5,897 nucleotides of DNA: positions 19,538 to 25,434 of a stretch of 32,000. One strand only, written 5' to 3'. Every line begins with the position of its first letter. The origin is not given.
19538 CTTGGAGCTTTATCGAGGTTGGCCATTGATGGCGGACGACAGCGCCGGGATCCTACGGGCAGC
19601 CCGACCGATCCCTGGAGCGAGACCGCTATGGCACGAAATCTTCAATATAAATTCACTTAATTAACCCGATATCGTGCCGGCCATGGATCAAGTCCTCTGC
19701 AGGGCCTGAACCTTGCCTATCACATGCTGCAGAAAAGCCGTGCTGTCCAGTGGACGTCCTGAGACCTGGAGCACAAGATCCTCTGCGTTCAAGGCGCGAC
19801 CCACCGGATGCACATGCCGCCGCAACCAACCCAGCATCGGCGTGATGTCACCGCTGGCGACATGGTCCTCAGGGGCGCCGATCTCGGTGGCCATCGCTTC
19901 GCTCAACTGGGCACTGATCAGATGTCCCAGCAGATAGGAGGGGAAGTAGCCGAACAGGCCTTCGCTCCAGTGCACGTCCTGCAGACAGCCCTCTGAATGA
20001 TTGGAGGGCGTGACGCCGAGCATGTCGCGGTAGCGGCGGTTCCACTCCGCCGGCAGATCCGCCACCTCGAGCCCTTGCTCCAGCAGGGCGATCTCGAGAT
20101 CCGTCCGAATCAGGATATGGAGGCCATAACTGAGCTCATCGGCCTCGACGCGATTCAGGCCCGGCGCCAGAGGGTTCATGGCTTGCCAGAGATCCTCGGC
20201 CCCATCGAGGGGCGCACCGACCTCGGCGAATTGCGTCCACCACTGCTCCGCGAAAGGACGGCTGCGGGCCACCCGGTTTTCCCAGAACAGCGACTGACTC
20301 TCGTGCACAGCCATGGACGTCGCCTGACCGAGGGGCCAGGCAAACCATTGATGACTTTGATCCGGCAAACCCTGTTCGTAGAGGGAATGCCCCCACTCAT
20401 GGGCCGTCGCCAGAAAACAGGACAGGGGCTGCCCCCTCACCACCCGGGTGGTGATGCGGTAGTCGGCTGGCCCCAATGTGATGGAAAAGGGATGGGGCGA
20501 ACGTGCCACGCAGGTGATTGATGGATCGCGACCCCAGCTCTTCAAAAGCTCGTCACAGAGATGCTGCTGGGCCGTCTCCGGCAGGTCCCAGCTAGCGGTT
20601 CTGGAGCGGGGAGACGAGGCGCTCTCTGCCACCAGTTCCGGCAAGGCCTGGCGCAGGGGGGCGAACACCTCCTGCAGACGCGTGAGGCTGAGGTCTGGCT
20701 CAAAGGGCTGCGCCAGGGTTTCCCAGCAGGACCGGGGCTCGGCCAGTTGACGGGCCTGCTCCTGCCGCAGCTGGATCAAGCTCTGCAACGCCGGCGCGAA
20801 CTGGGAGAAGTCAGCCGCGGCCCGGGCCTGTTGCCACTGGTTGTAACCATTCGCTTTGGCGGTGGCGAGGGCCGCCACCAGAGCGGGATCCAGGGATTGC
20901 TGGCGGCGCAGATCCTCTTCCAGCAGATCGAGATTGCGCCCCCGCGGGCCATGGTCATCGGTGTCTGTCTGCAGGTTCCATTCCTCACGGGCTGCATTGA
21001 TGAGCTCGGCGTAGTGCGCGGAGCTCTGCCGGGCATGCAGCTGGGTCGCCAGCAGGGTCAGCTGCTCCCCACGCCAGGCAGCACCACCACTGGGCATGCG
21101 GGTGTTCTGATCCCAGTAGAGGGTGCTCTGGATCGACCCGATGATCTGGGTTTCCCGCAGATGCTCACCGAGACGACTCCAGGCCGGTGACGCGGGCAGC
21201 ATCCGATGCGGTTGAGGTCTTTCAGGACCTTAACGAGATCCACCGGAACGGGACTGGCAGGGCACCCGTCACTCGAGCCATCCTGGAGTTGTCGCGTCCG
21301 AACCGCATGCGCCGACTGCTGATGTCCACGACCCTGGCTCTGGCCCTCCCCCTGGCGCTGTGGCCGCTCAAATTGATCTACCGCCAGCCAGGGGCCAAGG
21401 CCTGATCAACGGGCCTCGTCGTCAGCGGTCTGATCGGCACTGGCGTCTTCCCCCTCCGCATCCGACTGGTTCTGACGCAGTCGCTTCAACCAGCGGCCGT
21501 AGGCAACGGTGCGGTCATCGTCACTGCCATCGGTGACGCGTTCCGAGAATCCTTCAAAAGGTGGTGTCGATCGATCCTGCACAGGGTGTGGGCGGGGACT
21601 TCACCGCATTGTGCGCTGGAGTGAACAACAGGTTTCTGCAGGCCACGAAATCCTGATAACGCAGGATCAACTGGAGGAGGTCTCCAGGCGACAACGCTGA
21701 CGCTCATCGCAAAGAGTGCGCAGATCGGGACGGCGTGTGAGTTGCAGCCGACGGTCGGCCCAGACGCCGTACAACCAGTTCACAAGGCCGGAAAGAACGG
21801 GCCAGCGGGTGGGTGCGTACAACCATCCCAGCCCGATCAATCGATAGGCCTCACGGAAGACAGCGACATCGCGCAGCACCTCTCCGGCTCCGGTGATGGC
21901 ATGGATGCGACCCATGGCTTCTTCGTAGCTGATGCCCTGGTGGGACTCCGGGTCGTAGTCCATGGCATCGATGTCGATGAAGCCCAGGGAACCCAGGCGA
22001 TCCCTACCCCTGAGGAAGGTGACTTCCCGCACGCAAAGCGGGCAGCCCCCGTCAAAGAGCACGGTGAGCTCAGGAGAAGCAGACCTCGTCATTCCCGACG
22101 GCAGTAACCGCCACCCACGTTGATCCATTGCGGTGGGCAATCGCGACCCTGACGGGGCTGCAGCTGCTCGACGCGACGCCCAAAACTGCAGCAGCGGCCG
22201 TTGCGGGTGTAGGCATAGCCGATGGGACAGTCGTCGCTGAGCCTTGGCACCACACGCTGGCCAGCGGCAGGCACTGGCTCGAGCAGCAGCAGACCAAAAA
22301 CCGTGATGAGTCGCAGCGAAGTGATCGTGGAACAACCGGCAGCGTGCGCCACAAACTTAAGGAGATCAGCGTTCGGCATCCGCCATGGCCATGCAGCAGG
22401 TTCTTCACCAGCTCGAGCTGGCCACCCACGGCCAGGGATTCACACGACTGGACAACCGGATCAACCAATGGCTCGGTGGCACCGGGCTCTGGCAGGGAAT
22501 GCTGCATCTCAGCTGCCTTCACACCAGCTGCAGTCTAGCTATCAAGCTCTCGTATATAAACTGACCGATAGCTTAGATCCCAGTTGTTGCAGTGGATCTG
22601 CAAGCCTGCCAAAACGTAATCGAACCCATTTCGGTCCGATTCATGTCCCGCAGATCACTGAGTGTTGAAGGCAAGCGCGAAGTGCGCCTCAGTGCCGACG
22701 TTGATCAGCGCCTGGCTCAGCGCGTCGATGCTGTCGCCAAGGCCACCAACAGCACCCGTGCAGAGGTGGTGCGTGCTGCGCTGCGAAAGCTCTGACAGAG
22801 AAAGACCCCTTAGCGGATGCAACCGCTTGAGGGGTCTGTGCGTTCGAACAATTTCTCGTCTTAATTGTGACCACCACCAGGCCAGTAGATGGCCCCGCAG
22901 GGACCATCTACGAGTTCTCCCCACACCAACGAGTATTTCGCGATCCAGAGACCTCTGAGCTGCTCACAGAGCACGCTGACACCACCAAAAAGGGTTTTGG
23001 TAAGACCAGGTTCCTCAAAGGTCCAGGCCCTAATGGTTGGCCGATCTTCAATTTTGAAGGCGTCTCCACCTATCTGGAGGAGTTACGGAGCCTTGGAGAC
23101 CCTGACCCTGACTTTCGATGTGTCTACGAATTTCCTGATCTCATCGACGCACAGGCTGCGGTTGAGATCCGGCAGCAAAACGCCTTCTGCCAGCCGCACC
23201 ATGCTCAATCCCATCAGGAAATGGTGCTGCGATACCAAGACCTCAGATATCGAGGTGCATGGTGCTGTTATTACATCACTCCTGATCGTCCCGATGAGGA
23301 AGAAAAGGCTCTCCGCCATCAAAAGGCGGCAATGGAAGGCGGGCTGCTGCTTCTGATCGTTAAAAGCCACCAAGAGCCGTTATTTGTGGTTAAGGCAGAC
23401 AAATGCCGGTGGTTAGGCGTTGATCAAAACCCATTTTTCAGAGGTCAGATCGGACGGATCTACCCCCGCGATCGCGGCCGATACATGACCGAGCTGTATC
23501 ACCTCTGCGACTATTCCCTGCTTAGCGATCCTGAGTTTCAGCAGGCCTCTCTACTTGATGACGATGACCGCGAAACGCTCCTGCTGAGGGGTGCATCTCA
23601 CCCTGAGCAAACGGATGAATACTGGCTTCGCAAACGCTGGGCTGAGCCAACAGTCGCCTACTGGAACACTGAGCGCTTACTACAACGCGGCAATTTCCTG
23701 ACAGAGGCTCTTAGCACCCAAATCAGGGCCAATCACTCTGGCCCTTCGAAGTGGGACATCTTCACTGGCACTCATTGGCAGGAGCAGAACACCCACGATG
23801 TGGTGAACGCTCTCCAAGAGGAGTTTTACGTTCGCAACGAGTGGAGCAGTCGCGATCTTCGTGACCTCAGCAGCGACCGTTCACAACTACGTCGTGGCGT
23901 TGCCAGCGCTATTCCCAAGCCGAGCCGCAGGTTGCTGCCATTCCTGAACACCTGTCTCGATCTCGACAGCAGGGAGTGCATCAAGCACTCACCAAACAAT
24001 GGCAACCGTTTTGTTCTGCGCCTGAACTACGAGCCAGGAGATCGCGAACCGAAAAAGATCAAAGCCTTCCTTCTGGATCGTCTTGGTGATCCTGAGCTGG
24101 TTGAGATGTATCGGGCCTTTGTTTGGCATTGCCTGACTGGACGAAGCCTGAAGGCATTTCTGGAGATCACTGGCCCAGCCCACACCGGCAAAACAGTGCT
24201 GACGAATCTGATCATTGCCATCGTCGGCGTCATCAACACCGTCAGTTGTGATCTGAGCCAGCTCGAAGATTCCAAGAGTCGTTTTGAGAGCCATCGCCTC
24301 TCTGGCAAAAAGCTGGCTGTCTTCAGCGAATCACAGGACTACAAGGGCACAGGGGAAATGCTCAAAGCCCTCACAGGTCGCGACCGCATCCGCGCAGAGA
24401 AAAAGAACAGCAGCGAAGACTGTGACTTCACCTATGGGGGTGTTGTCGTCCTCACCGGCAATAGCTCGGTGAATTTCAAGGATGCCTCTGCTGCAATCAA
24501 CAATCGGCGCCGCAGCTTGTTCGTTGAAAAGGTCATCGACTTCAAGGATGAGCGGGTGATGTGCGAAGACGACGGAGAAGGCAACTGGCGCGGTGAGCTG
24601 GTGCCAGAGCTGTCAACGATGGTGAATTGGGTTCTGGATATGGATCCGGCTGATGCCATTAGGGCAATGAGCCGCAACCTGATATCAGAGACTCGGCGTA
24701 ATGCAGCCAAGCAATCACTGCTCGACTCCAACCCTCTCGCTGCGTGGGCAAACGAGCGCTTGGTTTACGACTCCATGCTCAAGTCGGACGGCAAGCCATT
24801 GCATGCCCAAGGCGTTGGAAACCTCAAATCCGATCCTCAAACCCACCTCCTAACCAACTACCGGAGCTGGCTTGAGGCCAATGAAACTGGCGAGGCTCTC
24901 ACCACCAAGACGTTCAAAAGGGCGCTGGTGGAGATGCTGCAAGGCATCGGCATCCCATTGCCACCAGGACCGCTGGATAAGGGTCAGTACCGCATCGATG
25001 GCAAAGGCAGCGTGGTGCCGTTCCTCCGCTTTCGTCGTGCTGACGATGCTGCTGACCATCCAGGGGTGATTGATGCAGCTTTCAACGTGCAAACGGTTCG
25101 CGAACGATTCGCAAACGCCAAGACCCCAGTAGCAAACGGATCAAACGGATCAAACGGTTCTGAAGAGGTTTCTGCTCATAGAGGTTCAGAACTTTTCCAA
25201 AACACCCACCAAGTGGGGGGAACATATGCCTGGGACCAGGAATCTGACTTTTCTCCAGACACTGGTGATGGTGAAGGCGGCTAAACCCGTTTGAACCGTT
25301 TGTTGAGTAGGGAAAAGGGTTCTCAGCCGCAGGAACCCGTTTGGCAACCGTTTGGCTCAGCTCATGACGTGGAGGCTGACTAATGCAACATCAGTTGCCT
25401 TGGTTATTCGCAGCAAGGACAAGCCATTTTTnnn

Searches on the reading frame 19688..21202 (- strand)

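Call 25: search_protein_families(library=pfam, proteins=[window:19688-21202:-], max_evalue=0.0001)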
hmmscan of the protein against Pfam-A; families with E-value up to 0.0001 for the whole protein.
window:19688-21202:- (504 aa): 1 family
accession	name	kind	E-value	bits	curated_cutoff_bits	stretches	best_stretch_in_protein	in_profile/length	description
PF02074.21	Peptidase_M32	-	2.6e-138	462.2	25.1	1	11-495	2-486/489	Carboxypeptidase Taq (M32) metallopeptidase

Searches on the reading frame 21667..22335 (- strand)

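Call 25: search_protein_families(library=pfam, proteins=[window:21667-22335:-], max_evalue=0.0001)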
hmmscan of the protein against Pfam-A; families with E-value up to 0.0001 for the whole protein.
window:21667-22335:- (222 aa): 1 family
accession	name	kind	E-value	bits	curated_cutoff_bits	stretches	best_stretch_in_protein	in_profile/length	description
PF04134.17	DCC1-like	-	2e-28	100.3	27.8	1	92-202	1-113/113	DCC1-like thiol-disulfide oxidoreductase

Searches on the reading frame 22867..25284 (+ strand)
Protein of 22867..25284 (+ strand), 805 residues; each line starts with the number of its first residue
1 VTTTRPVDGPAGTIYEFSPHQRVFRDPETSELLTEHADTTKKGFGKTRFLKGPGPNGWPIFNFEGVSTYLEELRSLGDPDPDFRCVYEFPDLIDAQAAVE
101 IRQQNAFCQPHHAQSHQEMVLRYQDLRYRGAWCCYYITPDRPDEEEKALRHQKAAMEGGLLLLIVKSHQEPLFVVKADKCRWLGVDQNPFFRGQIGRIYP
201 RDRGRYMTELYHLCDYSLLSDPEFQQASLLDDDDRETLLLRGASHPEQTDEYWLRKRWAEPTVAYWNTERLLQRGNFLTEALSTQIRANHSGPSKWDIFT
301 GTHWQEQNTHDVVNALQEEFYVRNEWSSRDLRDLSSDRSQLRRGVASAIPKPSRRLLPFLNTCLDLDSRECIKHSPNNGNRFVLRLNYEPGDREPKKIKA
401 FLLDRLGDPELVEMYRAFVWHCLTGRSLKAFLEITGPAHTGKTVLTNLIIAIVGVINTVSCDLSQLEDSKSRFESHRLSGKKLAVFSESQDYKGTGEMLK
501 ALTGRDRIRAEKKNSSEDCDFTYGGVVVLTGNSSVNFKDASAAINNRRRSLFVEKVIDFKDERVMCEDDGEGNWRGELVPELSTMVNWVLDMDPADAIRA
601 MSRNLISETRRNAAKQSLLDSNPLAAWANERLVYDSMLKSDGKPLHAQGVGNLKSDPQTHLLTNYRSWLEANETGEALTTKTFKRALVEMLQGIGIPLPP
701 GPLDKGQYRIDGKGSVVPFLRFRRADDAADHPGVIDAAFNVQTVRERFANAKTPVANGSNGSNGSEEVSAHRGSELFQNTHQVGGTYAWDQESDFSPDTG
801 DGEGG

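Call 3: search_protein_families(library=pfam, proteins=[window:22867-25284:+], max_evalue=1)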
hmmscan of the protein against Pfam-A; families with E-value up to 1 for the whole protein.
window:22867-25284:+ (805 aa): 3 families
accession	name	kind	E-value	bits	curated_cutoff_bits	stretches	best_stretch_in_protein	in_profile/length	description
PF19263.5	DUF5906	-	5.3e-12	46.8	27.6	1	435-547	2-113/114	Family of unknown function (DUF5906)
PF01057.23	Parvo_NS1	-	0.035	13.5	20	1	431-519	115-197/271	Parvovirus non-structural protein NS1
PF13173.12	AAA_14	-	0.04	14.4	27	1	433-504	6-86/129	AAA domain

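Call 4: search_protein_families(library=padloc, proteins=[window:22867-25284:+], max_evalue=1)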
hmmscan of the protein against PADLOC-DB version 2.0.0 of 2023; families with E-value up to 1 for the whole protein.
window:22867-25284:+ (805 aa): 1 family
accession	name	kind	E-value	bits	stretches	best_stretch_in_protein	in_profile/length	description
PDLC01515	Csx3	-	0.038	11.6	0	433-449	10-26/183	"CAS-I,CAS-III; associated"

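Call 48: search_protein_families(library=ncbifam, proteins=[window:22867-25284:+], max_evalue=0.1)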
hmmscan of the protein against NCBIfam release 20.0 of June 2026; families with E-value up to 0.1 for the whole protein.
window:22867-25284:+ (805 aa): 3 families
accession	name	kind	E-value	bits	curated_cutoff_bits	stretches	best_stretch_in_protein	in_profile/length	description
TIGR01613.1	primase_Cterm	subfamily_domain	2.8e-20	72.4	108.7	1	358-635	4-273/304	phage/plasmid primase, P4 family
NF011296.0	PRK14709.1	subfamily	7.3e-07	28.2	613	1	398-636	172-401/469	hypothetical protein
NF005477.0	PRK07078.1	subfamily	0.0025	16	1014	1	406-511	467-576/759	hypothetical protein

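Call 49: search_protein_families(library=phrogs, proteins=[window:22867-25284:+], max_evalue=0.1)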
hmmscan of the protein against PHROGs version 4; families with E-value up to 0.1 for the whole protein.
window:22867-25284:+ (805 aa): 9 families
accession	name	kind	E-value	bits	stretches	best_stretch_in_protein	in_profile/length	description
phrog_1156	-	DNA, RNA and nucleotide metabolism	2.6e-32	113.3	1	247-695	349-808/855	DNA primase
phrog_864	-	DNA, RNA and nucleotide metabolism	7.6e-25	88.5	1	351-689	285-598/1064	DNA primase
phrog_1829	-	DNA, RNA and nucleotide metabolism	1.9e-19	70.3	1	295-693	349-739/772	DNA primase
phrog_6088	-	DNA, RNA and nucleotide metabolism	2.4e-19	70.3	1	298-689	360-744/772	DNA primase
phrog_7601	-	unknown function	2.6e-17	64.2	1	421-691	11-254/289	-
phrog_2478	-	DNA, RNA and nucleotide metabolism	9.2e-16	58.1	1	360-687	512-818/854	DNA polymerase/primase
phrog_16213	-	DNA, RNA and nucleotide metabolism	4.9e-06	26.1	1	430-550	397-515/732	DNA primase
phrog_36509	-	DNA, RNA and nucleotide metabolism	0.0051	15.6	1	347-459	550-669/1078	DNA primase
phrog_1883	-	DNA, RNA and nucleotide metabolism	0.07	12.4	0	406-529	467-593/756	DNA helicase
